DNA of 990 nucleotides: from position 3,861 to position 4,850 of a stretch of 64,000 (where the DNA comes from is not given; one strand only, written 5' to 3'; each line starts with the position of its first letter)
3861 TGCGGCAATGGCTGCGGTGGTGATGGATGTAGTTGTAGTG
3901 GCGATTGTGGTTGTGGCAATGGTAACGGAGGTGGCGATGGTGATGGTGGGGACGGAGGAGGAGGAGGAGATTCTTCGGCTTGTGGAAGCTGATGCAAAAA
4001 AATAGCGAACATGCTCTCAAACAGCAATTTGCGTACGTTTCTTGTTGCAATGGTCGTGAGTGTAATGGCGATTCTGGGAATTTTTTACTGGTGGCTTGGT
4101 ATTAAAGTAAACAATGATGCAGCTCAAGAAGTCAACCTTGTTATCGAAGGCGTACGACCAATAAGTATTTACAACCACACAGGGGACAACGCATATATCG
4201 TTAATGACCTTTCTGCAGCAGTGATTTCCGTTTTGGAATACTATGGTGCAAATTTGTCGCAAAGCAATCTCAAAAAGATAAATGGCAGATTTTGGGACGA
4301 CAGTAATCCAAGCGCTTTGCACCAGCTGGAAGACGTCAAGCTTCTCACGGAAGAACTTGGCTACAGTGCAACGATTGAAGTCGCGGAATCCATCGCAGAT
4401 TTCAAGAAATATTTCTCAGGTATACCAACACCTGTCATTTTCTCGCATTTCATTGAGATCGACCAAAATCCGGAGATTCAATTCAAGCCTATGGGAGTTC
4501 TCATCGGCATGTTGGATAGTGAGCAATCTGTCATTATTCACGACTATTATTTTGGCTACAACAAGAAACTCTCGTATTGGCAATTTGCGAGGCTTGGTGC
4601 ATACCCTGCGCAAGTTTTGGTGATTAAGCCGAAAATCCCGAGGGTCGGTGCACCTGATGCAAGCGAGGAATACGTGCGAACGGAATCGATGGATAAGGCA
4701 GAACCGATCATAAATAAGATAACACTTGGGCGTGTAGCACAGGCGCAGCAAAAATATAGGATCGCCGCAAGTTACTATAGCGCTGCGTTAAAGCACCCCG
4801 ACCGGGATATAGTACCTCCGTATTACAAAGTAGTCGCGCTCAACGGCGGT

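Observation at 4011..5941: Membrane-anchored peptidase-C39-like domain that appears to lack the catalytic Cys, fused to TPR and followed by an overlapping TPR gene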

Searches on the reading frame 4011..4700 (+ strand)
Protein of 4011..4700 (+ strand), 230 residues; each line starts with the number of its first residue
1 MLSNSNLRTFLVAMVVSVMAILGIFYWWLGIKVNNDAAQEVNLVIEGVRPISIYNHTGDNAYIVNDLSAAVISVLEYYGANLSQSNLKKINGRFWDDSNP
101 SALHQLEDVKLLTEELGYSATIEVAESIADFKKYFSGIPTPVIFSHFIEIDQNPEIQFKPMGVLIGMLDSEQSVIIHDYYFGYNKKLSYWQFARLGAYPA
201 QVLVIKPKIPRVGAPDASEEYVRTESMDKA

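Call 5: find_homologous_proteins(query=window:4011-4700:+, max_evalue=0.001)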
Query window:4011-4700:+ (230 aa): 3 proteins with E <= 0.001 among 238 candidates.
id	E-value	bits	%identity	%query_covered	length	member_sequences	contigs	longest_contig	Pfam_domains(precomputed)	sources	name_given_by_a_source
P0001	1.1e-147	508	100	100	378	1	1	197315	PF13424.13,PF13432.13,PF13181.13,PF07719.24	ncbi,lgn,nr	ncbi:tetratricopeptide repeat protein [Candidatus Kaiserbacteria bacterium]|nr:tetratricopeptide rep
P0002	4.7e-63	231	57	83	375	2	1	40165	PF00515.35,PF13424.13,PF13181.13,PF07719.24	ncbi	ncbi:MAG: hypothetical protein AAB804_00870 [Patescibacteria group bacterium]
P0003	3.1e-62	228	51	97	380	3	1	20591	-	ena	-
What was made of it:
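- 4011..5147 (+): C39-like pseudo-peptidase-TPR protein (378 aa), the subject of the finding. It is 100 % identical to P0001, named 'tetratricopeptide repeat protein [Candidatus Kaiserbacteria bacterium]' (call 5).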

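Call 13: find_encoding_contigs(protein=P0002, flank=8000, max_places=3)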
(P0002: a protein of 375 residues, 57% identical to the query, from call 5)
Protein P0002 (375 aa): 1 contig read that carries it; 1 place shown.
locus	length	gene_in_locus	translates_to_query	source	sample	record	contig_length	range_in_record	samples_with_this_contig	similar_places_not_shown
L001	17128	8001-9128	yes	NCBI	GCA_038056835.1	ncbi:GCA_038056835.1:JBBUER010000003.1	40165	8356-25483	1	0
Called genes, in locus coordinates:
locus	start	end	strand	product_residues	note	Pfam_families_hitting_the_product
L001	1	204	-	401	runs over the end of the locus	PF02518:HATPase_c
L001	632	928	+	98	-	PF00338:Ribosomal_S10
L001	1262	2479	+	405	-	PF05935:Arylsulfotrans (weak), PF14269:Arylsulfotran_2, PF05935:Arylsulfotrans (weak)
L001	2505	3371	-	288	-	PF13489:Methyltransf_23, PF13847:Methyltransf_31, PF08241:Methyltransf_11, PF08242:Methyltransf_12, PF13649:Methyltransf_25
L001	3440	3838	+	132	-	PF01467:CTP_transf_like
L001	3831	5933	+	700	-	PF04464:Glyphos_transf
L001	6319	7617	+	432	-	PF02624:YcaO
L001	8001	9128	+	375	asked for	PF13424:TPR_12 (faint), PF00515:TPR_1 (weak), PF07719:TPR_2 (weak), PF13181:TPR_8 (weak)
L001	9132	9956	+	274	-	PF00515:TPR_1 (faint), PF07719:TPR_2 (faint), PF12895:ANAPC3 (faint), PF14559:TPR_19 (faint), PF13429:TPR_15, PF13431:TPR_17 (faint), PF07721:TPR_4 (faint), PF13432:TPR_16 (weak), +1 more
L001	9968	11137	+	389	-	-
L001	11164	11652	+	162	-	-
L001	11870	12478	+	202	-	PF00297:Ribosomal_L3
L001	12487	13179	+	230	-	PF00573:Ribosomal_L4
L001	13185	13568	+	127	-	PF00276:Ribosomal_L23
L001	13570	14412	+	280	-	PF00181:Ribosomal_L2_N, PF03947:Ribosomal_L2_C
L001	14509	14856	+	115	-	PF00203:Ribosomal_S19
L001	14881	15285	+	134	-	PF00237:Ribosomal_L22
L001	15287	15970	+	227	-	PF07650:KH_2, PF00189:Ribosomal_S3_C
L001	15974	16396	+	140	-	PF00252:Ribosomal_L16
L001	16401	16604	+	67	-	PF00831:Ribosomal_L29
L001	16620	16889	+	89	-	PF00366:Ribosomal_S17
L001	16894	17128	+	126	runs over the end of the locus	PF00238:Ribosomal_L14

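Call 14: find_encoding_contigs(protein=P0003, flank=8000, max_places=3)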
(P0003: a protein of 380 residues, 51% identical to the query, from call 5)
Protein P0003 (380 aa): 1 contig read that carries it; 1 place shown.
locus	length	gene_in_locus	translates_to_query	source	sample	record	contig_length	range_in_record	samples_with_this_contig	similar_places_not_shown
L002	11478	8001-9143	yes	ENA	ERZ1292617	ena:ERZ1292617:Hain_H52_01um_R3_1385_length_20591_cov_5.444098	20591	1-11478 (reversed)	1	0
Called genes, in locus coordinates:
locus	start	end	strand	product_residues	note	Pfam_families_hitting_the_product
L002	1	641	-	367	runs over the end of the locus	PF09084:NMT1, PF12974:Phosphonate-bd (weak)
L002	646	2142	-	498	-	PF00884:Sulfatase, PF01663:Phosphodiest (faint), PF16347:SGSH_C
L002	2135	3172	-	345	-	PF00884:Sulfatase, PF01663:Phosphodiest, PF01676:Metalloenzyme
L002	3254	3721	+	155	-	PF01467:CTP_transf_like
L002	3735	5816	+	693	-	PF04464:Glyphos_transf, PF00535:Glycos_transf_2 (weak)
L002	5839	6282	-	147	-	-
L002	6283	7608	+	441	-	PF02624:YcaO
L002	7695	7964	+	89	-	-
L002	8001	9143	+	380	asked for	-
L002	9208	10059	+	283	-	PF25064:ARM_TT21_5th (faint), PF12895:ANAPC3 (faint), PF13428:TPR_14 (faint), PF13371:TPR_9 (faint), PF07719:TPR_2 (faint), PF13432:TPR_16, PF14559:TPR_19 (weak), PF13431:TPR_17 (weak), +5 more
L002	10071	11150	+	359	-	-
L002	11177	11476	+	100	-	?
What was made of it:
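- In the three closest genomes the cluster lies among envelope-related genes (glycerophosphotransferase/GT2, CTP-transferase) and inside the S10 ribosomal operon region (calls 13, 14).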

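Call 25: search_protein_families(library=pfam, alignment_id=A4, max_evalue=0.1)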
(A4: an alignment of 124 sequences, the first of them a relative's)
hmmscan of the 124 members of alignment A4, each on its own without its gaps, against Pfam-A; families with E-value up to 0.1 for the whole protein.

A. member 1, P0001 (378 aa): 9 families
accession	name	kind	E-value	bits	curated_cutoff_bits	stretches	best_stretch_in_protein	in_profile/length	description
PF07719.23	TPR_2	-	1.3e-07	31.6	27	1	332-362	2-32/34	Tetratricopeptide repeat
PF13424.12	TPR_12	-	6.8e-07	29.8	30.1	1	331-361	3-33/77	Tetratricopeptide repeat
PF13181.12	TPR_8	-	1e-06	28.8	25.7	1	332-362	2-32/34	Tetratricopeptide repeat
PF13432.12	TPR_16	-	1.6e-06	28.9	32.7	1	238-294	2-50/65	Tetratricopeptide repeat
PF13428.12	TPR_14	-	1.9e-05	25.3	23.5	1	333-365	3-35/44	Tetratricopeptide repeat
PF00515.34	TPR_1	-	0.00037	20.6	27.8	1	333-362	3-32/34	Tetratricopeptide repeat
PF13174.12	TPR_6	-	0.001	20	26.3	1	334-362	3-31/33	Tetratricopeptide repeat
PF13431.12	TPR_17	-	0.0049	17.5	24.4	0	330-351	12-33/34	Tetratricopeptide repeat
PF13371.12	TPR_9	-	0.027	14.9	35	1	337-371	35-69/73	Tetratricopeptide repeat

B. families by the number of members that match (of 124 scanned): 88 families (the first 25 are shown)
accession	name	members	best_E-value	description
PF07719.23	TPR_2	102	3.7e-15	Tetratricopeptide repeat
PF13181.12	TPR_8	96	2.8e-13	Tetratricopeptide repeat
PF00515.34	TPR_1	91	6.6e-16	Tetratricopeptide repeat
PF13424.12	TPR_12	84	3.5e-10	Tetratricopeptide repeat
PF13428.12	TPR_14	80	1.4e-08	Tetratricopeptide repeat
PF13414.12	TPR_11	65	1.7e-08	TPR repeat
PF13174.12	TPR_6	51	1.6e-06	Tetratricopeptide repeat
PF13176.12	TPR_7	50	7.8e-07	Tetratricopeptide repeat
PF14559.12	TPR_19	49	6.3e-08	Tetratricopeptide repeat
PF13432.12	TPR_16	46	1.1e-06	Tetratricopeptide repeat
PF13374.12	TPR_10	37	1.5e-06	Tetratricopeptide repeat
PF13529.12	Peptidase_C39_2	26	5.3e-07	Peptidase_C39 like family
PF09976.15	TPR_21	26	0.00016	Tetratricopeptide repeat-like domain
PF23914.1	TPR_CcmH_CycH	24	1.9e-05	Cytochrome c-type biogenesis protein H TPR domain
PF12385.14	Peptidase_C70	22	0.00019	Papain-like cysteine protease AvrRpt2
PF03412.21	Peptidase_C39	7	0.0089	Peptidase C39 family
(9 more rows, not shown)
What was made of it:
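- On Peptidase C39 / C39_2 (active double-glycine peptidases): 26 of 124 relatives hit PF13529 (call 25).
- Closest known: AvrRpt2-type C70 papain-like proteases. Same: 22 of 124 relatives hit PF12385 (call 25).
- Of 124 relatives, 26 hit PF13529, 22 hit PF12385 and 7 hit PF03412 (call 25).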

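Call 29: search_solved_structures(query=A5, max_evalue=10, show_alignments=5)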
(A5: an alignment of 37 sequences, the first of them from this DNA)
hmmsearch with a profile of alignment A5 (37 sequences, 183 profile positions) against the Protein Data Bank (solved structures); distinct sequences matched with E-value up to 10: 3.
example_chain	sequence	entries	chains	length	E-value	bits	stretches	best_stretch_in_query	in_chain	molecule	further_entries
6hqz_A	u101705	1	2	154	0.00027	23.6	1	121-159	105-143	AvrRpt2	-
1yoz_A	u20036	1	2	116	0.002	20.8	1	24-97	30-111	Hypothetical protein AF0941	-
9v1i_lN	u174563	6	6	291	1.5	11.4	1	48-123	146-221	60S ribosomal protein L13, putative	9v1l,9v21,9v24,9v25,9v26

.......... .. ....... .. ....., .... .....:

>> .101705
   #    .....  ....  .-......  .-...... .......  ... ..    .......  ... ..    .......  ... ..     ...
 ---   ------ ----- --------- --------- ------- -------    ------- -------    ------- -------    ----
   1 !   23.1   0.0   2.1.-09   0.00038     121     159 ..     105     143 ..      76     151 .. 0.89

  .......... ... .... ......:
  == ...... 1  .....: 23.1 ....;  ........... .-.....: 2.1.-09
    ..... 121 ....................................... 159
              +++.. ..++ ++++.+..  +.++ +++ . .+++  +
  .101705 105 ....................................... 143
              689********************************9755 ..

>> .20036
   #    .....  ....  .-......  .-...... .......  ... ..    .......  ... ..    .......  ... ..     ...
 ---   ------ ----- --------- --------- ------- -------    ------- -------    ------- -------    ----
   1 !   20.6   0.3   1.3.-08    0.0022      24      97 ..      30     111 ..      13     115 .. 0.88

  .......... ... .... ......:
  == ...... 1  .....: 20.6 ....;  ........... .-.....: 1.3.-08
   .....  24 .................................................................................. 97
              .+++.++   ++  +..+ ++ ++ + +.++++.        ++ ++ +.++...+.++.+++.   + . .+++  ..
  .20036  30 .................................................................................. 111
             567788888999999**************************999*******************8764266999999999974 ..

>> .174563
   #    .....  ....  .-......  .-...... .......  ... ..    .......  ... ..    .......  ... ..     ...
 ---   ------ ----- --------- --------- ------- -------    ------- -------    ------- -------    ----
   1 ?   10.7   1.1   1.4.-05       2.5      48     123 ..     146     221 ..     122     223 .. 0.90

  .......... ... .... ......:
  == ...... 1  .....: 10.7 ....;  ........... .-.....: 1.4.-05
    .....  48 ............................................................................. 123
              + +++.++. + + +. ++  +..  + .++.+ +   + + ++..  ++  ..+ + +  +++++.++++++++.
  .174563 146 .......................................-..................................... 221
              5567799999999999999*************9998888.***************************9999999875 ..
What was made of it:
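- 4128..4640 (+): Papain-fold domain of the C39/C70 type (residues about 40-210), catalytically degenerate. Profile hit to AvrRpt2 6hqz, E 2.7e-4 (call 29).
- On Peptidase C39 / C39_2 (active double-glycine peptidases): The same result comes from the AvrRpt2 alignment (call 29).
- The profile hits AvrRpt2 6hqz at E 2.7e-4 (call 29).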

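Call 30: predict_structure(alignment_id=A4)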
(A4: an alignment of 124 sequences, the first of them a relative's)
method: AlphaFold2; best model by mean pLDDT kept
length: 378 residues; sequences in the alignment: 124
mean_pLDDT: 94.4   pTM: 0.88
mean pLDDT of the five models: 94.4, 93.9, 93.9, 93.8, 93.7
residues with pLDDT >= 90: 335; 70-90: 30; 50-70: 10; < 50: 3
segments of 3 or more residues with pLDDT < 50: none
pLDDT, mean of each block of 10 residues (from residue 1): 77 96 85 62 96 96 96 96 95 91 94 98 97 95 98 97 98 98 98 96 95 76 97 98 96 98 98 98 97 98 98 98 95 98 98 98 96 95
secondary structure, 60 per line:
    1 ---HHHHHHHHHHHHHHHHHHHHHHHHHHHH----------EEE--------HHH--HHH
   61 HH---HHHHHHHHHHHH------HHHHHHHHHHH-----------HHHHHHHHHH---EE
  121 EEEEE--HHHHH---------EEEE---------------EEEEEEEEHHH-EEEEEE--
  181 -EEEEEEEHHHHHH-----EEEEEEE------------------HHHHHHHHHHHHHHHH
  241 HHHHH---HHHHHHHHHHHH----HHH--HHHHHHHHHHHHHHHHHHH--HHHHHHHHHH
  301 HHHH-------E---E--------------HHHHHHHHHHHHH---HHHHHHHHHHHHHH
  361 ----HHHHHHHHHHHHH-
elements in order: H4-31 E42-44 H58-62 H66-77 H84-94 H106-115 E119-125 H128-132 E142-145 E161-168 E173-178 E182-188 H189-194 E200-206 H225-245 H249-260 H270-288 H291-304 H331-343 H347-360 H365-377
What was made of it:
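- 4011..5147 (+): AF2 model: pLDDT 94.4, pTM 0.88 (call 30).
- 4029..4100 (+): N-terminal transmembrane helix / signal anchor (residues about 7-30). AF2 helix 4-31 (call 30).
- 4683..5144 (+): TPR-type helical repeat domain (residues about 225-378). AF2 helices 225-377 (call 30).
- On TPR repeat proteins: AF2 helical repeats 225-377 (call 30).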

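Call 33: fold_search(model_id=the predicted structure, library=pdb)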
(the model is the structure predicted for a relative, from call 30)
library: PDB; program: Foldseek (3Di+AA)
matches with E <= 10: 1146; with E <= 0.001: 7
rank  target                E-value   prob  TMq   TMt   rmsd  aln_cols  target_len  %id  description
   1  1p5q_A                2.4e-04  1.00  0.28  0.37  15.4       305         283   12  Crystal Structure of FKBP52 C-terminal Domain (released 2004-06-22)
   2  5mgx_E                4.8e-04  1.00  0.30  0.42  13.4       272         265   15  The structure of FKBP38 in complex with the MEEVD tetratricopeptide binding-motif of Hsp90 (released 2017-03-22)
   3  5njx_A                5.9e-04  1.00  0.29  0.26  16.9       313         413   11  Human FKBP51 protein in complex with C-terminal peptide of Human HSP 90-alpha (released 2017-11-08)
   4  5mgx_F                6.2e-04  1.00  0.30  0.41  13.9       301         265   15  The structure of FKBP38 in complex with the MEEVD tetratricopeptide binding-motif of Hsp90 (released 2017-03-22)
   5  6hqz_A                6.5e-04  1.00  0.24  0.51   9.7       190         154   13  Crystal structure of the type III effector protein AvrRpt2 from Erwinia amylovora, a C70 family cysteine protease (released 2019-04-10)
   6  9gzg_A                7.6e-04  1.00  0.28  0.64   4.1       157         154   22  Crystal structure of CTPR4E4 mutant (released 2025-10-15)
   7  5mgx_G                7.6e-04  1.00  0.30  0.41  13.9       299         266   14  The structure of FKBP38 in complex with the MEEVD tetratricopeptide binding-motif of Hsp90 (released 2017-03-22)
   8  8ffv_D                1.3e-03  1.00  0.30  0.28  16.1       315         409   10  Cryo-EM structure of the GR-Hsp90-FKBP52 complex (released 2023-11-01)
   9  1qz2_A                1.3e-03  1.00  0.29  0.37  13.9       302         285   12  Crystal Structure of FKBP52 C-terminal Domain complex with the C-terminal peptide MEEVD of Hsp90 (released 2004-06-22)
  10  1kt0                  1.5e-03  1.00  0.27  0.29  15.9       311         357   12  Structure of the Large FKBP-like Protein, FKBP51, Involved in Steroid Receptor Complexes (released 2003-02-04)
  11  2bu3_A                1.5e-03  1.00  0.30  0.52   8.4       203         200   14  Acyl-enzyme intermediate between Alr0975 and glutathione at pH 3.4 (released 2005-12-14)
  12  5l0y_A                1.6e-03  1.00  0.28  0.62   4.6       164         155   15  Crystal Structure of a Sec72-ssa1 c-terminal peptide fusion protein (released 2017-03-22)
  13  1kt1                  2.0e-03  1.00  0.28  0.28  16.4       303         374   12  Structure of the Large FKBP-like Protein, FKBP51, Involved in Steroid Receptor Complexes (released 2003-02-04)
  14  7l7i_C                2.1e-03  1.00  0.29  0.27  16.3       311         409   11  Cryo-EM structure of Hsp90:FKBP51:p23 closed-state complex (released 2021-08-25)
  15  8dck_A                2.1e-03  0.99  0.28  0.16  21.1       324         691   12  Structure of hemolysin A secretion system HlyB/D complex, ATP-bound (released 2022-09-14)
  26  2bu3_B                3.3e-03  1.00  0.27  0.46   8.8       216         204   13  Acyl-enzyme intermediate between Alr0975 and glutathione at pH 3.4 (released 2005-12-14)
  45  1y4h_A                6.0e-03  1.00  0.27  0.49   6.4       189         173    8  Wild type staphopain-staphostatin complex (released 2005-01-18)
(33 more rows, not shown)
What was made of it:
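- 4128..4640 (+): Foldseek hits to 6hqz, 2bu3, 8dck and 1y4h (call 33).
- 4683..5144 (+): Foldseek top hits are TPR domains (call 33).
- On Peptidase C39 / C39_2 (active double-glycine peptidases): Foldseek papain-fold hits (call 33).
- Closest known: C39-like domain. Same: Foldseek recovers HlyB (8dck_A, E 2.1e-3; call 33).
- Closest known: AvrRpt2-type C70 papain-like proteases. Same: This is the best solved-structure match by sequence profile (E 2.7e-4; call 29) and one of the best by fold (E 6.5e-4; call 33).
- The AF2 model has pLDDT 94.4 (call 30), and Foldseek matches AvrRpt2, Alr0975, HlyB, PeiR and staphopain (call 33). Foldseek TM-scores are modest (call 33).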

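Call 39: find_homologous_proteins(query=A5, max_evalue=0.01)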
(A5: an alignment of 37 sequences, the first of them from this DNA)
Query A5 (37 sequences) (186 aa, profile of the alignment): 3 proteins with E <= 0.01 among 1529 candidates.
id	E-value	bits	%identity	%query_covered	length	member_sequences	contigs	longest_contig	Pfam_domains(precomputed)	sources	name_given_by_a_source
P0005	6.7e-47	177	44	91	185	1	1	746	-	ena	-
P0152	2.3e-8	52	45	11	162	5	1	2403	PF12385.15,PF13529.14,PF03412.22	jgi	jgi:predicted double-glycine peptidase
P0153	2.0e-6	45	45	11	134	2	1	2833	PF13529.14,PF03412.22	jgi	jgi:predicted double-glycine peptidase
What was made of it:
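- The A5 profile finds a genuine double-glycine peptidase (P0152) at E 2.3e-8 in a database of 5.8 billion sequences (call 39).
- Tried and rejected: The word-indexed homologue search returned only 3 proteins in each of two runs (calls 5, 39).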

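Call 48: search_protein_families(library=pfam, proteins=[L001:9968-11137:+, L001:11164-11652:+, P0152], max_evalue=0.01)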
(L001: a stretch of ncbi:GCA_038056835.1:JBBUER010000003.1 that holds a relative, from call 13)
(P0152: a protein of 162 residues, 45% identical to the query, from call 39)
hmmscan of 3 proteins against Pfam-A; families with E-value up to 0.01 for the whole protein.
L001:9968-11137:+ (389 aa): 0 families

L001:11164-11652:+ (162 aa): 0 families

P0152 (162 aa): 4 families
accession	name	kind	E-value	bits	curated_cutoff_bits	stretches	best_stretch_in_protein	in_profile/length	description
PF13529.12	Peptidase_C39_2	-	1.7e-12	48.6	24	1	10-130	1-143/143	Peptidase_C39 like family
PF03412.21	Peptidase_C39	-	3.8e-10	40.2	22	1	14-147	4-122/133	Peptidase C39 family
PF12385.14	Peptidase_C70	-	5.3e-09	36.6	19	1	7-145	2-139/141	Papain-like cysteine protease AvrRpt2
PF11814.14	DUF3335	-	0.00055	19.9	25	0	82-130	116-166/206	Peptidase_C39 like family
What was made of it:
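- P0152 itself hits PF13529 at E 1.7e-12 (call 48).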
